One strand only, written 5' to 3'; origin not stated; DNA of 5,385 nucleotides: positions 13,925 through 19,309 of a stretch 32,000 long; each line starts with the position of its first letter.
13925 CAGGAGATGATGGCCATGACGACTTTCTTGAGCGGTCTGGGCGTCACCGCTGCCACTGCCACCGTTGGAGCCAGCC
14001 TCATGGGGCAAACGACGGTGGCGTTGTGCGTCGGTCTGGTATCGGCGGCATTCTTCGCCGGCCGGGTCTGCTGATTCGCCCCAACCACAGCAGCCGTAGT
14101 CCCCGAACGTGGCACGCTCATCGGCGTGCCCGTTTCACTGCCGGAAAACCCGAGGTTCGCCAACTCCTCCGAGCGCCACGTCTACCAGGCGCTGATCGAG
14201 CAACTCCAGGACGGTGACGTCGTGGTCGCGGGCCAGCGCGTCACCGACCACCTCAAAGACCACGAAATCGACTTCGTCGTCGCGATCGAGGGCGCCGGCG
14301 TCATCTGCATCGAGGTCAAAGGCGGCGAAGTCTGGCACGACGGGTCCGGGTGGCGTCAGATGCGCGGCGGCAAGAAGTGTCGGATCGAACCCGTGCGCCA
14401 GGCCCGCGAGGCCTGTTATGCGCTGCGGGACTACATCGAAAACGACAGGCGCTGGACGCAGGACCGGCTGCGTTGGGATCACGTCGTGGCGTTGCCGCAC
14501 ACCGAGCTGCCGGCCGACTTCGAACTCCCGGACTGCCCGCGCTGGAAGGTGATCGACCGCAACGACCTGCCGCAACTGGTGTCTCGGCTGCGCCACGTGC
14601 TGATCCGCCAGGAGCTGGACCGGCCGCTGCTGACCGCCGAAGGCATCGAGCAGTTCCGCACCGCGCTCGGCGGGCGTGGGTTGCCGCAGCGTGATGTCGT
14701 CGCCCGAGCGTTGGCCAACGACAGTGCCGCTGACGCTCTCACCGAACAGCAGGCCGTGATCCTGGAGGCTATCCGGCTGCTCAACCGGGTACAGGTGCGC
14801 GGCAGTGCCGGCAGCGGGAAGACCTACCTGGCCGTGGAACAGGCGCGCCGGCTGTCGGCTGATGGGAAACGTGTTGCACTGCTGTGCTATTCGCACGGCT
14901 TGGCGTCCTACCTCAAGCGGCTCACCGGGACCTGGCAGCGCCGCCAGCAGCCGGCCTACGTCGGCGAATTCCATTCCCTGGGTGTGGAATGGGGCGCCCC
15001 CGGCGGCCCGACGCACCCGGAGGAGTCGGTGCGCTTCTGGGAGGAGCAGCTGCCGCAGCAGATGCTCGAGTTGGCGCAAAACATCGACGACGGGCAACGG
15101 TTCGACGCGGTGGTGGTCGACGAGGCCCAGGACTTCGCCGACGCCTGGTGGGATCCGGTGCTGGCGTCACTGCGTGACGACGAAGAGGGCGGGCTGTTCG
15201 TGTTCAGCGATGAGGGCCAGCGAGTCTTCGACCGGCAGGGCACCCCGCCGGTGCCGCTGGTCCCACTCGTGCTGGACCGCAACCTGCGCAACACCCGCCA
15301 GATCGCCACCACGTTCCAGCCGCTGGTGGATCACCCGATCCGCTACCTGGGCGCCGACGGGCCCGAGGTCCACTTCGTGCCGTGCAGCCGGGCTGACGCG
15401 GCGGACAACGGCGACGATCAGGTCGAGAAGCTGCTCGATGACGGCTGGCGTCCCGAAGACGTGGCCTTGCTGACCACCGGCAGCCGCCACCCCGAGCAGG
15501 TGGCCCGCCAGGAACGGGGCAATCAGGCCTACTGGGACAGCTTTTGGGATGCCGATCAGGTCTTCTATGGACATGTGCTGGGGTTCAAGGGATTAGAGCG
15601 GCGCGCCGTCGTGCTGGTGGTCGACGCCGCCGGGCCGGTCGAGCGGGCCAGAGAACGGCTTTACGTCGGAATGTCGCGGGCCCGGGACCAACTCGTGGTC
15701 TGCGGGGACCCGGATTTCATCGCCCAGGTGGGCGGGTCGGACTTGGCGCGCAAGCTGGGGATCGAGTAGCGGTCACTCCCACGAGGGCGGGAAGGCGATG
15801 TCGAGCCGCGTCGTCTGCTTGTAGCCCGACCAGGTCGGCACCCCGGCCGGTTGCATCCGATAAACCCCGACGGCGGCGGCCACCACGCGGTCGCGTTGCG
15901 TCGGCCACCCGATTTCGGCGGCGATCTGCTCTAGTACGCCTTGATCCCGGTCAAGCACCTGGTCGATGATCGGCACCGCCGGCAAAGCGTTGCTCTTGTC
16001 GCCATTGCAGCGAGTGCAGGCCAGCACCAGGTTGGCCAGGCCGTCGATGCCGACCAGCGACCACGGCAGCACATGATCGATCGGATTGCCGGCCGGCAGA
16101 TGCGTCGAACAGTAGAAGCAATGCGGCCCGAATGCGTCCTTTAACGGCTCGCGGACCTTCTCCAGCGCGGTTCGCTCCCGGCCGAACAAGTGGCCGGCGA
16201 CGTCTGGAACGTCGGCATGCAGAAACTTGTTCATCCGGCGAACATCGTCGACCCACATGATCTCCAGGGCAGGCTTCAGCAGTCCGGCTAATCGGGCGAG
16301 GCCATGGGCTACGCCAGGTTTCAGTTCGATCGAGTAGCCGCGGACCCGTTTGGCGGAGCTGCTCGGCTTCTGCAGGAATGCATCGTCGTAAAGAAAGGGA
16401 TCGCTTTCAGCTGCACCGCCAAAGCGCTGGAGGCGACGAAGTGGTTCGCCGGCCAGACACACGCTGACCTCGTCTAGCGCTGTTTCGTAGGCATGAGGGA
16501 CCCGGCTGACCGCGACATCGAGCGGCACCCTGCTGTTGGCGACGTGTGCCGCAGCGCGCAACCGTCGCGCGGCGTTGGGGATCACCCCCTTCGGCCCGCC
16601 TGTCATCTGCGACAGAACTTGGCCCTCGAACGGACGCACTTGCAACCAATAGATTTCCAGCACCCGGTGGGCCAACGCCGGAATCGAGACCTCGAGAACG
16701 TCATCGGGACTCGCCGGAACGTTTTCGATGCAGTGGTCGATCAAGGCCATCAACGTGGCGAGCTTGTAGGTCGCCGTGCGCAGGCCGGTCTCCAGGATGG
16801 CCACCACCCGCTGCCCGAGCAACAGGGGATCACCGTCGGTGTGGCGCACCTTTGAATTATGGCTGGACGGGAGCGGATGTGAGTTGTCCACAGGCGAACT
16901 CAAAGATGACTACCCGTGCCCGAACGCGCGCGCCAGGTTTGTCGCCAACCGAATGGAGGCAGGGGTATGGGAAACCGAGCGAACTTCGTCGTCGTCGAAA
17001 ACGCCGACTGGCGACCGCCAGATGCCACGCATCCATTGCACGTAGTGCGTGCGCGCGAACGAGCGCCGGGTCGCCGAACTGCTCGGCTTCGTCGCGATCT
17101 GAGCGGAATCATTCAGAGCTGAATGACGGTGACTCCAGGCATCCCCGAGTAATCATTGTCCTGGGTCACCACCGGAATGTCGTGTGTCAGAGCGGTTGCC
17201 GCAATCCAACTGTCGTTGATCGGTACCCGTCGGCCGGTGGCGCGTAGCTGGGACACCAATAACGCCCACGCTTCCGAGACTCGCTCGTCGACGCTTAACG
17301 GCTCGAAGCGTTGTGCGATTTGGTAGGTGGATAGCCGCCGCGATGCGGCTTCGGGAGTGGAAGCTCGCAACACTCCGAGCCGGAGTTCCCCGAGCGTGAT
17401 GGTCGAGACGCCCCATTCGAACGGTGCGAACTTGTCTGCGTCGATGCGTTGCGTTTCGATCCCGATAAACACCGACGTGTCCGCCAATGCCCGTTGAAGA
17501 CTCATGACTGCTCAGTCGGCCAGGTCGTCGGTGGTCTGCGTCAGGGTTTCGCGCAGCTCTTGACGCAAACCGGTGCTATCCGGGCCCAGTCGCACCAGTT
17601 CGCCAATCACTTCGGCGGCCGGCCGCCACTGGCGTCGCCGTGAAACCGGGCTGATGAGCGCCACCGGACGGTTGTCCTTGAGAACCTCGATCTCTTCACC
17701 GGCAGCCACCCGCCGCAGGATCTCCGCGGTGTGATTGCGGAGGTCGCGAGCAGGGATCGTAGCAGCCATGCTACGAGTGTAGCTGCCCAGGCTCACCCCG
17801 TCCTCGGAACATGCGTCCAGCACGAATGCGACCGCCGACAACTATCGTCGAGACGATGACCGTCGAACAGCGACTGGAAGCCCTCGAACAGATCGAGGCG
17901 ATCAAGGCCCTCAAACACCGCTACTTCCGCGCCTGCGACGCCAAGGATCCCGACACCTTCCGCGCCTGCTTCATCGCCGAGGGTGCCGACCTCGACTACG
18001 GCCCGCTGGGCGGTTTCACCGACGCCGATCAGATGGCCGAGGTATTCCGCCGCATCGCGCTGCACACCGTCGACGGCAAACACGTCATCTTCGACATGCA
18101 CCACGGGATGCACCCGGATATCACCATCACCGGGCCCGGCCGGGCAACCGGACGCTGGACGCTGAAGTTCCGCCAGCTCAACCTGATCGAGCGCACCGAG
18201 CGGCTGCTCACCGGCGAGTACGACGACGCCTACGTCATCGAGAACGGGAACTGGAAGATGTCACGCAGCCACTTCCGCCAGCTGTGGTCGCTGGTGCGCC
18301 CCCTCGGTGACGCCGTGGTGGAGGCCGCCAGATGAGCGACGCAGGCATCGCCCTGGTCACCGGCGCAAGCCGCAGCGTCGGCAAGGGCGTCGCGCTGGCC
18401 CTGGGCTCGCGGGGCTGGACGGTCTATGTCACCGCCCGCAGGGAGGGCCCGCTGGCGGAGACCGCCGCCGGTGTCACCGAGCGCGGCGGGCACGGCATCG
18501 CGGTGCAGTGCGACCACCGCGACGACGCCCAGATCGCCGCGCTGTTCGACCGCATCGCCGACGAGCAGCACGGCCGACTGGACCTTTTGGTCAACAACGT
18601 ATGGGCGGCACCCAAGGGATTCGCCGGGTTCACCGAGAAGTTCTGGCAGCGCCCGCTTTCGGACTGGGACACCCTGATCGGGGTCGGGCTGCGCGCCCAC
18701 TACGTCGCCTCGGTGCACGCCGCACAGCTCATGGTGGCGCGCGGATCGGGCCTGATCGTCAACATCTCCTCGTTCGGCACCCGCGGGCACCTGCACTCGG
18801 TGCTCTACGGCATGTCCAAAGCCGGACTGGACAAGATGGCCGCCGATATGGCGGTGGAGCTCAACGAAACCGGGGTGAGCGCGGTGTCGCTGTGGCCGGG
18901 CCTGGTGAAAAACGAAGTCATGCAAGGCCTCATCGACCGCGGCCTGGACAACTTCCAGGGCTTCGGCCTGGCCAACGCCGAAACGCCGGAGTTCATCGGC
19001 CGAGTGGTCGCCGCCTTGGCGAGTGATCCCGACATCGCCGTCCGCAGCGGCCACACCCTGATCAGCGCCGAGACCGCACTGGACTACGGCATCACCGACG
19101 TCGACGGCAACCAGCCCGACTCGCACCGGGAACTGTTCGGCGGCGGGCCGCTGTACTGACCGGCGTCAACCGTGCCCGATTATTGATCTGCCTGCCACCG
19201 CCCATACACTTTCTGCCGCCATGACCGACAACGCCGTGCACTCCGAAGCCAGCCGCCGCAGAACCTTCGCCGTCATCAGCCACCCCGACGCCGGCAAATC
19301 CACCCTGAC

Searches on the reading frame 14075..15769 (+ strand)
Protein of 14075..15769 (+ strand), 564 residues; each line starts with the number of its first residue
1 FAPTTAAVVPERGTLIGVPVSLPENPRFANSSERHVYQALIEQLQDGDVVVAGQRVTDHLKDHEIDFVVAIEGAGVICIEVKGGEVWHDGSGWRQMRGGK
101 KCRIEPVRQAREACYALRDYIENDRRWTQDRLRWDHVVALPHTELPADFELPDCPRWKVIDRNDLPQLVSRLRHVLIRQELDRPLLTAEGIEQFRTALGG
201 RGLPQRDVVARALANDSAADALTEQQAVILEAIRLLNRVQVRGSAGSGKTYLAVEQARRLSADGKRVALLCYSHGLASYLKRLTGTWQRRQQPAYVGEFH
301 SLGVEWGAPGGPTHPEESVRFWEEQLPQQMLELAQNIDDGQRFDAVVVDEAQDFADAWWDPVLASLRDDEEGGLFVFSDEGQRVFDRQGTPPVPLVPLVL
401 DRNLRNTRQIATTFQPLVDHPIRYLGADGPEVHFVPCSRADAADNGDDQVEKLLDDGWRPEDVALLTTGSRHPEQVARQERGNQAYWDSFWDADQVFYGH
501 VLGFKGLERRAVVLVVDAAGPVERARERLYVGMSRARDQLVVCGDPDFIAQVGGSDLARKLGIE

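Call 30: search_protein_families(library=pfam, proteins=[window:14075-15769:+], max_evalue=0.001)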
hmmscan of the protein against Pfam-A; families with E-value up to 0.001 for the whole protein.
window:14075-15769:+ (564 aa): 9 families
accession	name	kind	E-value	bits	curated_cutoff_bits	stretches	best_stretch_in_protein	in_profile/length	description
PF08378.17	NERD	-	2.9e-10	41.1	22.1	1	32-140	5-110/111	Nuclease-related domain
PF13538.12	UvrD_C_2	-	2.7e-07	30.8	27.4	1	504-542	10-51/52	UvrD-like helicase C-terminal domain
PF13191.12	AAA_16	-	6.8e-06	27.1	32.6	1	239-370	27-159/167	AAA ATPase domain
PF01443.25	Viral_helicase1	-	2.6e-05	24.6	21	0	503-543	184-227/228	Viral superfamily 1 RNA helicase core domain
PF02562.22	PhoH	-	0.00012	22.1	27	1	221-261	4-44/205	PhoH-like protein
PF13604.12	AAA_30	-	0.00013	22.2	27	0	223-286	3-68/191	AAA domain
PF13245.12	AAA_19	-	0.00015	22.4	25.1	0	239-382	14-128/134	AAA domain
PF09848.15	SLFN-g3_helicase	-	0.00023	21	24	1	240-356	5-93/354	Schlafen group 3, DNA/RNA helicase domain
PF00580.27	UvrD-helicase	-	0.00095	19.4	23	0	231-279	10-60/271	UvrD/REP helicase N-terminal domain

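Call 73: search_protein_families(library=padloc, proteins=[window:14075-15769:+], max_evalue=0.001)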
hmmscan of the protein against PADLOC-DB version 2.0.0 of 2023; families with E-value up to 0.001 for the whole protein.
window:14075-15769:+ (564 aa): 14 families
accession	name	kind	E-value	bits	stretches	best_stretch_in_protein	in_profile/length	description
PDLC03813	RTasNERD-Hel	-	2.6e-38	130.4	1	30-547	15-514/519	DRT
PDLC01087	C3a187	-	6e-23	79.5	2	240-387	214-362/559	NERD+UvrD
PDLC00132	GajB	-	4.1e-08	30.3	1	221-304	3-86/625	UrvD helicase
PDLC02350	AbiO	-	6e-07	26.6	1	222-271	179-227/468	AbiO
PDLC00136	GajB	-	3.7e-06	24.1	0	480-542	471-545/570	UrvD helicase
PDLC00117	GajB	-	7.9e-06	22.6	0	342-479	218-369/604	UrvD helicase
PDLC03002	Helicase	-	8e-06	22.4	0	339-358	327-346/707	-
PDLC04173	GajB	-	1.4e-05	22.2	1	499-548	421-466/471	-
PDLC00104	GajB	-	1.6e-05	21.8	0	341-390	164-210/574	UrvD helicase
PDLC02372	Nhi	-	0.00011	19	0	222-270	183-232/470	-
PDLC00135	GajB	-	0.00012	19.2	0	222-271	6-55/603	UrvD helicase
PDLC00106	GajB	-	0.00014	18.5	0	223-273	6-57/577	UrvD helicase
PDLC00148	GajB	-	0.00021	18.4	0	244-274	9-37/369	UrvD helicase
PDLC03802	RTasHel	-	0.00077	16.4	0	340-481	190-334/675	DRT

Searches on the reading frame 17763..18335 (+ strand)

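Call 30: search_protein_families(library=pfam, proteins=[window:17763-18335:+], max_evalue=0.001)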
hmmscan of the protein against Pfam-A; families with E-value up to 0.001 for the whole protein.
window:17763-18335:+ (190 aa): 1 family
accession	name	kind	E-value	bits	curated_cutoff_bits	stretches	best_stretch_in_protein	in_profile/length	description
PF13577.12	SnoaL_4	-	4.4e-23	82.1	24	1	40-169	2-125/126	SnoaL-like domain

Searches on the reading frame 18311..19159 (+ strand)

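Call 30: search_protein_families(library=pfam, proteins=[window:18311-19159:+], max_evalue=0.001)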
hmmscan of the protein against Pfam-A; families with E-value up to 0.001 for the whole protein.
window:18311-19159:+ (282 aa): 2 families
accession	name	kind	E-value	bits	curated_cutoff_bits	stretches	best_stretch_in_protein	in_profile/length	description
PF00106.31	adh_short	-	1.6e-34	119.6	26.6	1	13-205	2-188/195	short chain dehydrogenase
PF13561.12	adh_short_C2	-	1.5e-30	107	27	1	18-240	1-220/236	Enoyl-(Acyl carrier protein) reductase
